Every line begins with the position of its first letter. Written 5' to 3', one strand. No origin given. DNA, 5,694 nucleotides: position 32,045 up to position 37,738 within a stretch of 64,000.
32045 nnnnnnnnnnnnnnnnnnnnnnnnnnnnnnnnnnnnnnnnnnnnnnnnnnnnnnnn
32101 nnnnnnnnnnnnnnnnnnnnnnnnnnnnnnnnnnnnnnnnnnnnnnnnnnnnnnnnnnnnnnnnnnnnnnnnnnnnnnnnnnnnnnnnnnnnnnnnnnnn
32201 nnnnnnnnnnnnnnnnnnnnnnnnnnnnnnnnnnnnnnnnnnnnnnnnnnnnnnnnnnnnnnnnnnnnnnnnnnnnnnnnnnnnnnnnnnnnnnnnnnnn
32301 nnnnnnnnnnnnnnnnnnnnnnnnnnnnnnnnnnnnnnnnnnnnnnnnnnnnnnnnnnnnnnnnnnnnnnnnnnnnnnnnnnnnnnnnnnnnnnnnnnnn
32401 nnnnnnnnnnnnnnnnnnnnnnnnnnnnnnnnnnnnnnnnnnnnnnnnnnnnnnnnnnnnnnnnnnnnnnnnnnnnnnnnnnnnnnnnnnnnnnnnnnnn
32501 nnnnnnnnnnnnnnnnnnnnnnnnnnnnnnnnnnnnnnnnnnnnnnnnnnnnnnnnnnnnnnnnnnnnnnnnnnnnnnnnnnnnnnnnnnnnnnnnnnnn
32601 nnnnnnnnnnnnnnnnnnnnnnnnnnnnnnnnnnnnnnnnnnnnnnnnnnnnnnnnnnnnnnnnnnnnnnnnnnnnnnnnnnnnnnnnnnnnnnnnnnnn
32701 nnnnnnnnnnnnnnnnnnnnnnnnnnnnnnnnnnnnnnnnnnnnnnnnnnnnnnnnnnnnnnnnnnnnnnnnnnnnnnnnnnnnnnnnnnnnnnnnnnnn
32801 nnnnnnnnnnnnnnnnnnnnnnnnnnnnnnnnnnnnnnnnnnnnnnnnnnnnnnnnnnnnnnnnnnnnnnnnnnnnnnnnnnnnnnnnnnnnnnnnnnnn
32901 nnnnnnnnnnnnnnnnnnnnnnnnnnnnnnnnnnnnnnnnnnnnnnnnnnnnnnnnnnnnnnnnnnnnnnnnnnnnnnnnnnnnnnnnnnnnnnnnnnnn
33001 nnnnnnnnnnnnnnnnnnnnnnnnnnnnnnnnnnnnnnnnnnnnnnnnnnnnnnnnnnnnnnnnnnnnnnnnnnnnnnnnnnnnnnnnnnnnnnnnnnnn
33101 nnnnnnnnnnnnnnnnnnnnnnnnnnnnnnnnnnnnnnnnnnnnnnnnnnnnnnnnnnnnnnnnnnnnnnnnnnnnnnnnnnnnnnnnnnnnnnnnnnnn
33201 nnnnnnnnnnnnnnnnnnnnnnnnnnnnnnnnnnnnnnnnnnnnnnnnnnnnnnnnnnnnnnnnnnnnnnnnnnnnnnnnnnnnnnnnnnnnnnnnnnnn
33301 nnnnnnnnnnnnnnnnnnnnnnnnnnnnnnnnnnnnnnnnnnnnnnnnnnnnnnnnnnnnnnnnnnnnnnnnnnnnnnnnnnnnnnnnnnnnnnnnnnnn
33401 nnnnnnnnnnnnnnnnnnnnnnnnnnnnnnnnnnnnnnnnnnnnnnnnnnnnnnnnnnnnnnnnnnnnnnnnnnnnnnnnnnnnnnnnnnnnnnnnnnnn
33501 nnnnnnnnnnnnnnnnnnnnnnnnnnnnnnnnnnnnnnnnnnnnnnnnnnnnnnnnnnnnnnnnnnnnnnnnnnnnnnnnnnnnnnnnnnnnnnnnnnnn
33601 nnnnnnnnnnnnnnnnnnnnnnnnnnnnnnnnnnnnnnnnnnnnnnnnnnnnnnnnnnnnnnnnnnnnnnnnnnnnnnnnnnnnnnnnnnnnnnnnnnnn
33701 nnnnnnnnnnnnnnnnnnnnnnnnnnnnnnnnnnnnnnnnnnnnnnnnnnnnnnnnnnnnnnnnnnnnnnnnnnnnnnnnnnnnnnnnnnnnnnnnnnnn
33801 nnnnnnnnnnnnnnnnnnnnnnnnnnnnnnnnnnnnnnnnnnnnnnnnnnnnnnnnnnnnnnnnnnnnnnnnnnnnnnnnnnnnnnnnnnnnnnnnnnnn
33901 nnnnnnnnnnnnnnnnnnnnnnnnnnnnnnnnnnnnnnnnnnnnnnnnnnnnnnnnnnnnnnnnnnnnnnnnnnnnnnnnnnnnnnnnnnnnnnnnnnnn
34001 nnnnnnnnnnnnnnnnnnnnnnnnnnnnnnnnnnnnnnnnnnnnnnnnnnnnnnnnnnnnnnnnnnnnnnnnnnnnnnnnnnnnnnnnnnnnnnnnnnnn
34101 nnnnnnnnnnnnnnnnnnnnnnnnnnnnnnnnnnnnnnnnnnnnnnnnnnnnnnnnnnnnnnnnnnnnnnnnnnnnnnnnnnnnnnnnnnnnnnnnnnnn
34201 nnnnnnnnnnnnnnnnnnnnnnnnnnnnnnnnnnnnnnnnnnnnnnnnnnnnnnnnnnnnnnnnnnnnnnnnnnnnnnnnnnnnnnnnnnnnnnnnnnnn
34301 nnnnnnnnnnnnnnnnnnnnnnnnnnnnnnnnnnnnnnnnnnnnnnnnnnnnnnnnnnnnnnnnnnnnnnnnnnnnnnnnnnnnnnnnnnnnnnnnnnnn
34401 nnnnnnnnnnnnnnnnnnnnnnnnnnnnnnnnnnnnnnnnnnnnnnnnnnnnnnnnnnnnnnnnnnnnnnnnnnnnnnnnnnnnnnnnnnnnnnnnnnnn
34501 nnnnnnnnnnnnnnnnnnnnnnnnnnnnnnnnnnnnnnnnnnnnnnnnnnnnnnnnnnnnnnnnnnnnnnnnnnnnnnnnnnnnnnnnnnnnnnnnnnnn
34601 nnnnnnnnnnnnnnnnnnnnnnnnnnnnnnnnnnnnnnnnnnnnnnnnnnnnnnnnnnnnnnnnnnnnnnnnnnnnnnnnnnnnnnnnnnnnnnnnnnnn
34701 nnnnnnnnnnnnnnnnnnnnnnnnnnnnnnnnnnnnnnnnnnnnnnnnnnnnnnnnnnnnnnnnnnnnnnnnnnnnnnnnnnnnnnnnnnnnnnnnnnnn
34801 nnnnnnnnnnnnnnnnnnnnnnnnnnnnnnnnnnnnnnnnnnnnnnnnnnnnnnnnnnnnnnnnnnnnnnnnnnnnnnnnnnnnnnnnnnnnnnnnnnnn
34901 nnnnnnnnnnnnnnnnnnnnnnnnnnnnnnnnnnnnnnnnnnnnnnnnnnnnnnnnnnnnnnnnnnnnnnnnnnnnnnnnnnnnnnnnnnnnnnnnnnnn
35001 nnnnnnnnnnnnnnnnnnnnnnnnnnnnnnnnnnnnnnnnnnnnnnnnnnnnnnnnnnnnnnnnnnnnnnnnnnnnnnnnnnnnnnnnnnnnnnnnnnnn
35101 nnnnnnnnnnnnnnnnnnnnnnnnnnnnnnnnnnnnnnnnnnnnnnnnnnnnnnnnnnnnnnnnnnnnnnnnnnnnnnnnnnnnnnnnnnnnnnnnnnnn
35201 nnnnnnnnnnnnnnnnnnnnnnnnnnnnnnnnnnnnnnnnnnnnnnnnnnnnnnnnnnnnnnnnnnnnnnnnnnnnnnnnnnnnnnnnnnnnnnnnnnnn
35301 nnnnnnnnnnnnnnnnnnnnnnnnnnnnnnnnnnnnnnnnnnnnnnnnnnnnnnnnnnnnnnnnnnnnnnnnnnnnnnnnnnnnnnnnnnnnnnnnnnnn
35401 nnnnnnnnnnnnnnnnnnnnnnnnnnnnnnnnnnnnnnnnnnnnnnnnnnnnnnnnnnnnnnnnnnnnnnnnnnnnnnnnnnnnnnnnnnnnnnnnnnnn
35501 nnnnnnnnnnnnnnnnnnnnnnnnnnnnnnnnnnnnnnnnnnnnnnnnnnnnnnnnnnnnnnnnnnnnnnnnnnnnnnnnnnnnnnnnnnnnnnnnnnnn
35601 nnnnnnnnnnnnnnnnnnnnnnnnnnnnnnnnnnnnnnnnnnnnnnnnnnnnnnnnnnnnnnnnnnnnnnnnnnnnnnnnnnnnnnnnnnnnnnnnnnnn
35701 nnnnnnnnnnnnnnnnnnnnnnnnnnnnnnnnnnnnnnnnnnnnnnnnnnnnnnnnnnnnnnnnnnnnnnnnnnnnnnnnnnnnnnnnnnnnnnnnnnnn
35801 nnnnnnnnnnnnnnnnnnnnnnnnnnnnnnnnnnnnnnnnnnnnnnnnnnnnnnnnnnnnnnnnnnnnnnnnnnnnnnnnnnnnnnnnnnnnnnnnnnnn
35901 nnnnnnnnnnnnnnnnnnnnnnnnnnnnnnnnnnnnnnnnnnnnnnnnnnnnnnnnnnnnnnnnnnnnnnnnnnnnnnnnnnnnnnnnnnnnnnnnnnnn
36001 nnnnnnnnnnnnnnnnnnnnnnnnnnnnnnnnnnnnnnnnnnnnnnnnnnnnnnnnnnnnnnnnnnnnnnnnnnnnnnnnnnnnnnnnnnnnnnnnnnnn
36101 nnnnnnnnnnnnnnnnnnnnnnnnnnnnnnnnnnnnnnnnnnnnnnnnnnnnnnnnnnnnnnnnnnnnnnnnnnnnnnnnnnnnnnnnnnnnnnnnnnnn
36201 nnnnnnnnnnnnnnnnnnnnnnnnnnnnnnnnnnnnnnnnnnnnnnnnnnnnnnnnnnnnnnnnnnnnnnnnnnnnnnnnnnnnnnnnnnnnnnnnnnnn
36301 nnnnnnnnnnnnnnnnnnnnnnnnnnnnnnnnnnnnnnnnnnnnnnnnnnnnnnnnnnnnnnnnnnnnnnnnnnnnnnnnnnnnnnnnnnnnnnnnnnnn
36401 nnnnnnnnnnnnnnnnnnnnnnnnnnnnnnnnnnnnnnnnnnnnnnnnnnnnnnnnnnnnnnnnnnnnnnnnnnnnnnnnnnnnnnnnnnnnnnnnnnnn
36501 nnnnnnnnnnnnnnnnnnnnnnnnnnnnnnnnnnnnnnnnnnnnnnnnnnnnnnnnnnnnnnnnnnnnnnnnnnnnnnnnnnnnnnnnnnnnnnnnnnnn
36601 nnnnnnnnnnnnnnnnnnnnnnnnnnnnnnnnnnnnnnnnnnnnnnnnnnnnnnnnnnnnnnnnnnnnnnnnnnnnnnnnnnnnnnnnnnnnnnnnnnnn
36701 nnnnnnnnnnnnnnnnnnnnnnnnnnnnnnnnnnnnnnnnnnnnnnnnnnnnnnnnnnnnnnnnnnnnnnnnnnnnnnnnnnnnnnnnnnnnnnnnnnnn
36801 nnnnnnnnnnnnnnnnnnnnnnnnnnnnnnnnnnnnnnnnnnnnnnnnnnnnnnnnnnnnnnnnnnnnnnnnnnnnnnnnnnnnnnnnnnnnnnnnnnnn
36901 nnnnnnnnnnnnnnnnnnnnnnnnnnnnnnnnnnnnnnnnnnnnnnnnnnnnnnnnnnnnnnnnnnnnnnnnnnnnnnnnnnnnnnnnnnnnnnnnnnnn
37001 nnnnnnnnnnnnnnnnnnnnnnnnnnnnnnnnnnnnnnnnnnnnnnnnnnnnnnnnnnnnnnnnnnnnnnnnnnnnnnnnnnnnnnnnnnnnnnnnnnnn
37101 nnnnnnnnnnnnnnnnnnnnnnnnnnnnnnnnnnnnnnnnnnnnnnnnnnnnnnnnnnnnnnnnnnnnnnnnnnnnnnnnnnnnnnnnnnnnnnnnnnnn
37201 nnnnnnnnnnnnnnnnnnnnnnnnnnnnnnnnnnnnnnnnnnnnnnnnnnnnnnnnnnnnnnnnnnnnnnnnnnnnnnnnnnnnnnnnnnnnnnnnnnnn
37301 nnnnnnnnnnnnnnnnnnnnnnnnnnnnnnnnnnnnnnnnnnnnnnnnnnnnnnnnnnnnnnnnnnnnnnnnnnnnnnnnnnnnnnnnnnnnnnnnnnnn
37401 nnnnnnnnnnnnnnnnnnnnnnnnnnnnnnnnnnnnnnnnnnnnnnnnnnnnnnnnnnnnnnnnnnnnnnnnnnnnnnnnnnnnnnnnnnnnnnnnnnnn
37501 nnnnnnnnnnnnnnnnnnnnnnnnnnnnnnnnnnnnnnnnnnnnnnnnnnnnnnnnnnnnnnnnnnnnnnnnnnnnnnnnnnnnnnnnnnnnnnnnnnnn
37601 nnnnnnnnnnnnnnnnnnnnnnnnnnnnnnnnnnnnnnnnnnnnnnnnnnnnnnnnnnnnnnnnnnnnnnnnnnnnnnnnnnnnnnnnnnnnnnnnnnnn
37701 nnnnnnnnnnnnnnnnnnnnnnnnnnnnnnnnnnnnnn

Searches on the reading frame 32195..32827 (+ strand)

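Call 37: search_protein_families(library=pfam, proteins=[window:32195-32827:+], max_evalue=0.00001)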
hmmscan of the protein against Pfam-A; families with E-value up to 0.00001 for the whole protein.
window:32195-32827:+ (211 aa): 5 families
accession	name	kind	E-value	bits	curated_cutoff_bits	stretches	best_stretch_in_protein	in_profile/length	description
PF08241.18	Methyltransf_11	-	6.5e-14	52.8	21.2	1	32-101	27-95/95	Methyltransferase domain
PF13847.12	Methyltransf_31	-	8.2e-13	48.7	27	1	38-105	45-113/145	Methyltransferase domain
PF13649.12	Methyltransf_25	-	5.9e-11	43.4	27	1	32-97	30-97/97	Methyltransferase domain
PF08242.18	Methyltransf_12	-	6.1e-07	30.5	30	1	34-99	31-98/98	Methyltransferase domain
PF13489.12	Methyltransf_23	-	1.7e-06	28.3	27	1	48-122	64-138/164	Methyltransferase domain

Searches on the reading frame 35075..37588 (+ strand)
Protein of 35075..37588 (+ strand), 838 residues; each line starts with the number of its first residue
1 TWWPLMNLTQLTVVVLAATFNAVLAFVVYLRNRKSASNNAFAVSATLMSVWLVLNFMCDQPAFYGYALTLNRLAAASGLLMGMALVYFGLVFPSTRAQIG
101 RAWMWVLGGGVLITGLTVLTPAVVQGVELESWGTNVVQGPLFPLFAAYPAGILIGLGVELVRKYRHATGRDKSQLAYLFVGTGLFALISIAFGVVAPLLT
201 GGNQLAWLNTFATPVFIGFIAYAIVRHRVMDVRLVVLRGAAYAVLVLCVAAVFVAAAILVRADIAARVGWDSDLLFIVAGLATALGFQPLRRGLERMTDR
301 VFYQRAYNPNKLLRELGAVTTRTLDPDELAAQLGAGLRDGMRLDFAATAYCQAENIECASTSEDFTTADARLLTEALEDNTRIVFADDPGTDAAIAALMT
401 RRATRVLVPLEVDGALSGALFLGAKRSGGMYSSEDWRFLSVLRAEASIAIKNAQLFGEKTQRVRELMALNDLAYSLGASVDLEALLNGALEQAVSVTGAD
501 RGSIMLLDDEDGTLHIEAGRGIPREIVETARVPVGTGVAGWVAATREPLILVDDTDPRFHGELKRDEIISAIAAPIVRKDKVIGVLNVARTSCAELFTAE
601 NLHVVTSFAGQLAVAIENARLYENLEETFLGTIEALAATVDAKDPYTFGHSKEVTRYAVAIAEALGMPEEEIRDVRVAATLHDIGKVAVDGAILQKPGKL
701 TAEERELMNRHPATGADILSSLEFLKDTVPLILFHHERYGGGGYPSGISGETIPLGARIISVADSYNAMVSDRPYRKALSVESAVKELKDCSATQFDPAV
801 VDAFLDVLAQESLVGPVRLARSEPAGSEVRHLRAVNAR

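Call 37: search_protein_families(library=pfam, proteins=[window:35075-37588:+], max_evalue=0.00001)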
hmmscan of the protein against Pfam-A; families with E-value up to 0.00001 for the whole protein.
window:35075-37588:+ (838 aa): 6 families
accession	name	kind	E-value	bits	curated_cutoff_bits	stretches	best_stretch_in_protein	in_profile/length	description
PF13487.12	HD_5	-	3.8e-41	141.1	27.2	1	637-800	4-170/170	HD domain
PF13185.12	GAF_2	-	4.2e-29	101.9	28.6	1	480-617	2-136/136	GAF domain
PF01590.32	GAF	-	1.5e-25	90.7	22.4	1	481-616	1-133/133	GAF domain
PF13492.12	GAF_3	-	1.4e-22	80.9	27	1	481-618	1-129/129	GAF domain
PF01966.28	HD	-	4.5e-19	69.3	22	1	647-769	1-116/116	HD domain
PF16927.11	HisKA_7TM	-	4e-06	27.3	28.6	1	14-232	2-222/224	N-terminal 7TM region of histidine kinase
